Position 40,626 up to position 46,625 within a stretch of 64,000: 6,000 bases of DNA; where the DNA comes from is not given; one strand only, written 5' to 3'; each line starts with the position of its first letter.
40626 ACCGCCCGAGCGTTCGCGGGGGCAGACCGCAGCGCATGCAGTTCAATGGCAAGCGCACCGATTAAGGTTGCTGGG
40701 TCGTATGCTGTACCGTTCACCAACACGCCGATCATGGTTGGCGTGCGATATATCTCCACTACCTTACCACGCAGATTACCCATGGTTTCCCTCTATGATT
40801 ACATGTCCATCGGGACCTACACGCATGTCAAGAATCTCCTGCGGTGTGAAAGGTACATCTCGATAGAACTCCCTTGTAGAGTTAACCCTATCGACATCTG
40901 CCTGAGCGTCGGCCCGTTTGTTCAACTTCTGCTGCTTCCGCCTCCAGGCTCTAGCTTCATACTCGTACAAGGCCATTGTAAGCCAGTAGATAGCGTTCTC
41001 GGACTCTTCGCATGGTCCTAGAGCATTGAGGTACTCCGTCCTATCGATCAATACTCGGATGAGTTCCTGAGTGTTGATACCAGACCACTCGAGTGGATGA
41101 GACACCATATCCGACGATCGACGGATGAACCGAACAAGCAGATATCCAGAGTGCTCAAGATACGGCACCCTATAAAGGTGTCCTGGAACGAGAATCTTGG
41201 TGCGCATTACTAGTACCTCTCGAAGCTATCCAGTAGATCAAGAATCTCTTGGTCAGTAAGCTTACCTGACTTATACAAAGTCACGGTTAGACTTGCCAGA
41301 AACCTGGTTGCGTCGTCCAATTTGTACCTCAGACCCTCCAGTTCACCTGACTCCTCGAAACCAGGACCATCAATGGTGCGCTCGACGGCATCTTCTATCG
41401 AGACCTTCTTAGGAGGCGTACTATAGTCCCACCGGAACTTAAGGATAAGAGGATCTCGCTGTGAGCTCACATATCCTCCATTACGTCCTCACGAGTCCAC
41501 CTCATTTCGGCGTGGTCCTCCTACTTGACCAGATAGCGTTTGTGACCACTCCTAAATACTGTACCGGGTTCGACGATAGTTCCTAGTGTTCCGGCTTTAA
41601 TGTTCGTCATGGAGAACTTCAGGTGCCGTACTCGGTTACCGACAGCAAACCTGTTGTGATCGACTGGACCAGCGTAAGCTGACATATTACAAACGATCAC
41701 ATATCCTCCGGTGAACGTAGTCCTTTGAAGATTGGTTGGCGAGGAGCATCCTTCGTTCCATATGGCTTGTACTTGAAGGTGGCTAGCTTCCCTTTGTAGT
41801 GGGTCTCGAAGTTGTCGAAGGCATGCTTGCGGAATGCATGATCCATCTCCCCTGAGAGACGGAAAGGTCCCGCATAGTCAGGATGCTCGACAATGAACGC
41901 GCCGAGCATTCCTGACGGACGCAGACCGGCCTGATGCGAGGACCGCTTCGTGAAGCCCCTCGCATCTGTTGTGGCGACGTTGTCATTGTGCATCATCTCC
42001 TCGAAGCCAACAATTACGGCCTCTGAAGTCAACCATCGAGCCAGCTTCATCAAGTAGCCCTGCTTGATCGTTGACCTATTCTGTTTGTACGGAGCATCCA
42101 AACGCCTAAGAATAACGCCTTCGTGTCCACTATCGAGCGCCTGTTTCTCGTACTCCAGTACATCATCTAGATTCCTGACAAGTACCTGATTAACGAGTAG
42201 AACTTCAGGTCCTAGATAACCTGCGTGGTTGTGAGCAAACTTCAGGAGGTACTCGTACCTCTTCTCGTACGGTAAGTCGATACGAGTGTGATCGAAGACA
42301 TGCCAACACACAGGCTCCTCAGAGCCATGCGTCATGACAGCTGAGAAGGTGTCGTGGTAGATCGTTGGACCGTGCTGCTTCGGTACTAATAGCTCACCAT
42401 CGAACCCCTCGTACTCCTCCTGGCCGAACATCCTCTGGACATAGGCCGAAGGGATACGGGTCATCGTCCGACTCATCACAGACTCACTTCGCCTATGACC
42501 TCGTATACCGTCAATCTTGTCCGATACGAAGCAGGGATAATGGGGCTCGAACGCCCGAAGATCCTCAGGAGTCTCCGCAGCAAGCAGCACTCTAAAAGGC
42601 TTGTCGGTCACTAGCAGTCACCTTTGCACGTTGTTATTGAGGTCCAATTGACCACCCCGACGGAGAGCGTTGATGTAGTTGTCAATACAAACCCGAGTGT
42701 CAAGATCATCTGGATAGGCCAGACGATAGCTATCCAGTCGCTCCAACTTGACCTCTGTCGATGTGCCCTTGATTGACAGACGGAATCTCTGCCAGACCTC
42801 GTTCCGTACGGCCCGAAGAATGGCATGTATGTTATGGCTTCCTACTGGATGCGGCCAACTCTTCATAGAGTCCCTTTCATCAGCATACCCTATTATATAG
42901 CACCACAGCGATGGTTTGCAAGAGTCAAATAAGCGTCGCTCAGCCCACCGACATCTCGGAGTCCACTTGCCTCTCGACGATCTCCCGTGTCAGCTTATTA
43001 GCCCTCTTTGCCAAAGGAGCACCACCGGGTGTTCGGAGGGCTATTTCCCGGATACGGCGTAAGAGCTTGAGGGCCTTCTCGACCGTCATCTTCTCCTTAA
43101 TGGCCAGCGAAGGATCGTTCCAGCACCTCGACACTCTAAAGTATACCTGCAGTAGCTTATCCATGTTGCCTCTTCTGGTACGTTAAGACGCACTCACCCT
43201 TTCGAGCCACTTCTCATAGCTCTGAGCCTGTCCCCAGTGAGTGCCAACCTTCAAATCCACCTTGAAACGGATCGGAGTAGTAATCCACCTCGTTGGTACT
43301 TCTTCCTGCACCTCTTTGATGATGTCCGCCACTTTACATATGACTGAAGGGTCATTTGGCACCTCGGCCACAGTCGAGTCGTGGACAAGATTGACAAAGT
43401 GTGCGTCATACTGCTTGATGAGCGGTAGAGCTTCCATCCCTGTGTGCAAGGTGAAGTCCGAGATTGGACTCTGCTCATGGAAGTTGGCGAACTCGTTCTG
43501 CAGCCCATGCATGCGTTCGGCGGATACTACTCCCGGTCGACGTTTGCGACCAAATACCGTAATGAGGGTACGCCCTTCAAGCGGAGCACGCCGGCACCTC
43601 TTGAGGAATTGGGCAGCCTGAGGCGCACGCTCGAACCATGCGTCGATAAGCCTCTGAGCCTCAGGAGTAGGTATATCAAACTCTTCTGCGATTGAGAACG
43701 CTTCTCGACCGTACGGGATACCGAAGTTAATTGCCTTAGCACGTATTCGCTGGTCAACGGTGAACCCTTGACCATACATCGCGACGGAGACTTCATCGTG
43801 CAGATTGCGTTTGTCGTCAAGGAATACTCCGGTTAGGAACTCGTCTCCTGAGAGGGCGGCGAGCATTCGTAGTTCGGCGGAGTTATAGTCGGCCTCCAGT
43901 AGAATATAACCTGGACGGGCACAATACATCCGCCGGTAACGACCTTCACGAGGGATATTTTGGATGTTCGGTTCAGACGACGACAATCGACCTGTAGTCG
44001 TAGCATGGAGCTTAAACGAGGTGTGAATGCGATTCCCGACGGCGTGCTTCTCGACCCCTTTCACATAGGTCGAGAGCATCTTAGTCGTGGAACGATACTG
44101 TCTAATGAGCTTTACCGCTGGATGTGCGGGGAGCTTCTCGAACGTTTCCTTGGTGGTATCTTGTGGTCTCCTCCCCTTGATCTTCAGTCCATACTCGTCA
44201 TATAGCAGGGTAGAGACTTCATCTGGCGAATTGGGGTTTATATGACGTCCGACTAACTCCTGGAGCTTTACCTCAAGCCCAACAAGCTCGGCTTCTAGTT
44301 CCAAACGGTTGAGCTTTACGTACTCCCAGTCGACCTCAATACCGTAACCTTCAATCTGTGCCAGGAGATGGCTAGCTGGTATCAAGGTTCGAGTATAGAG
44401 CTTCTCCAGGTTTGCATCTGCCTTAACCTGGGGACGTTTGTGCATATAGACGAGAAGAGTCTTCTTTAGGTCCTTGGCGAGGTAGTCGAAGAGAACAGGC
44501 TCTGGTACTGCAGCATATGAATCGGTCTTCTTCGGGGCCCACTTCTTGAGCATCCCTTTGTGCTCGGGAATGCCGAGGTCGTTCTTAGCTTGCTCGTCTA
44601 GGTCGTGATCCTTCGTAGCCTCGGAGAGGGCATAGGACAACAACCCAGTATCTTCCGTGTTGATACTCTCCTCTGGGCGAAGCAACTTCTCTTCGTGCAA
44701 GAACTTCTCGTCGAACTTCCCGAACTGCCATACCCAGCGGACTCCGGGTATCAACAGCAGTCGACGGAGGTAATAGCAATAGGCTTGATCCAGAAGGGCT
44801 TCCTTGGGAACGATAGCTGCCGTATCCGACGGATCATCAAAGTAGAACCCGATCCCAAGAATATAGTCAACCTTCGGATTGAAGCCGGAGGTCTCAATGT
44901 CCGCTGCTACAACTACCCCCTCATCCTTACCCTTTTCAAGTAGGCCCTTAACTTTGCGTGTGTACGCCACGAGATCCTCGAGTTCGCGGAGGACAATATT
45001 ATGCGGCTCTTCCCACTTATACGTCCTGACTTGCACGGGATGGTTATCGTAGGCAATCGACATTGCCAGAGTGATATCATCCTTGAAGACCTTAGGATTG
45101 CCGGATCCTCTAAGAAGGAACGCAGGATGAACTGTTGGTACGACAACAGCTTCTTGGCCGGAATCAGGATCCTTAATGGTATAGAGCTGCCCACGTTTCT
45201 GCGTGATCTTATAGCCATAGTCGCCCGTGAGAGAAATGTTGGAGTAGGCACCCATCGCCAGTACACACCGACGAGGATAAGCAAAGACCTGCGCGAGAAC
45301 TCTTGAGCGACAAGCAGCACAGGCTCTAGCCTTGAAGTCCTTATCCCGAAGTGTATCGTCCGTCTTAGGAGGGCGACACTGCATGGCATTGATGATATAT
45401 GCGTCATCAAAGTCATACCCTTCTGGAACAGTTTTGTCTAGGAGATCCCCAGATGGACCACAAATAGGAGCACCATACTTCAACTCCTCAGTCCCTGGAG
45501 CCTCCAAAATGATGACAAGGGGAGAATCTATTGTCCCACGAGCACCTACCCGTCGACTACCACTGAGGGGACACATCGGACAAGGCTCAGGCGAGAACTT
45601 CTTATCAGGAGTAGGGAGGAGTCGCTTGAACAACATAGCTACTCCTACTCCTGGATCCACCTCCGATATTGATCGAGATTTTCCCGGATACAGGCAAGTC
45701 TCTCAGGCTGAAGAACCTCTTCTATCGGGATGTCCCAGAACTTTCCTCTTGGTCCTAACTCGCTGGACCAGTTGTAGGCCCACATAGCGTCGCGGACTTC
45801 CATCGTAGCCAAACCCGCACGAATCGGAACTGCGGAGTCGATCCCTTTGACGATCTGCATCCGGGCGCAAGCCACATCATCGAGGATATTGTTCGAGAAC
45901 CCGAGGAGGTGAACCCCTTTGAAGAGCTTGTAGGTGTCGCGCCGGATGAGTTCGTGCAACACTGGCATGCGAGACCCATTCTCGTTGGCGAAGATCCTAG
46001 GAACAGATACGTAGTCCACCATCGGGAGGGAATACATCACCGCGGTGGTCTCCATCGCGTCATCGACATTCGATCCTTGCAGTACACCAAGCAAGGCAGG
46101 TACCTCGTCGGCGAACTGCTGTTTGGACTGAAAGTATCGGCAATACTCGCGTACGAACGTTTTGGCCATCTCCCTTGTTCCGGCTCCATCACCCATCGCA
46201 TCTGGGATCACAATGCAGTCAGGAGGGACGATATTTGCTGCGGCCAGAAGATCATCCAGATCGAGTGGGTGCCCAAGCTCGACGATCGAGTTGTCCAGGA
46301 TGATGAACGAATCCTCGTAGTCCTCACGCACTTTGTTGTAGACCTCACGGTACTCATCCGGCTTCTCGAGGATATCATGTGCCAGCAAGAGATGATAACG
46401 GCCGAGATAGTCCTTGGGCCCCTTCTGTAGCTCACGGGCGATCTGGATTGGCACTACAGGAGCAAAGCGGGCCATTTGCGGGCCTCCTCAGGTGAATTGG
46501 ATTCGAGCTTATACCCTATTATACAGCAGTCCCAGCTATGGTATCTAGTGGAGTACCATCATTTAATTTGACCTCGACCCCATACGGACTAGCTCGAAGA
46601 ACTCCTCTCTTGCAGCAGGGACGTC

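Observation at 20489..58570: A roughly 50-bp promoter unit repeated at least 14 times (class I), conserved from about -50 to +10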

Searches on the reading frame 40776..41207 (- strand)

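Call 22: search_protein_families(library=pfam, max_evalue=0.01, proteins=[window:40776-41207:-])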
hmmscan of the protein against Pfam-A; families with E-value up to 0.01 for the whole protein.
window:40776-41207:- (143 aa): 0 families

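Call 31: search_protein_families(library=phrogs, max_evalue=0.001, proteins=[window:40776-41207:-])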
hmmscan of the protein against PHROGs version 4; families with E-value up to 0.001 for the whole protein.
window:40776-41207:- (143 aa): 1 family
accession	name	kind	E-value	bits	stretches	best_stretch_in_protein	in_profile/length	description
phrog_2428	-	unknown function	2.4e-07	31.9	1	42-94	71-124/131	-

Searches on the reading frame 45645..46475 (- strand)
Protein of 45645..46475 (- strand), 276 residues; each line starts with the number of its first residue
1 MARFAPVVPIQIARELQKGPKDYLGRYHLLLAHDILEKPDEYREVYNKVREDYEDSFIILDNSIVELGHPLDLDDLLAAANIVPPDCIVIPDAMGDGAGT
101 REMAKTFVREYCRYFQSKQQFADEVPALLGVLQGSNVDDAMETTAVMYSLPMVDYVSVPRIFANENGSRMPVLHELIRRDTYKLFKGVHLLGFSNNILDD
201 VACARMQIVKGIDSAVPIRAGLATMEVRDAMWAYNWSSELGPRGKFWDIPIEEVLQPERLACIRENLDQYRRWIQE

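Call 22: search_protein_families(library=pfam, max_evalue=0.01, proteins=[window:45645-46475:-])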
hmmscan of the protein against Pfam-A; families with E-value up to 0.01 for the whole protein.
window:45645-46475:- (276 aa): 0 families

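Call 30: search_protein_families(library=phrogs, max_evalue=0.001, proteins=[window:45645-46475:-])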
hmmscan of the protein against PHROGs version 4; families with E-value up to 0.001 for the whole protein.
window:45645-46475:- (276 aa): 0 families

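Call 52: search_solved_structures(query=window:45645-46475:-, max_evalue=1)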
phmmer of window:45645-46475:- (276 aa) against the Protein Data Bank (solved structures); distinct sequences matched with E-value up to 1: 0.
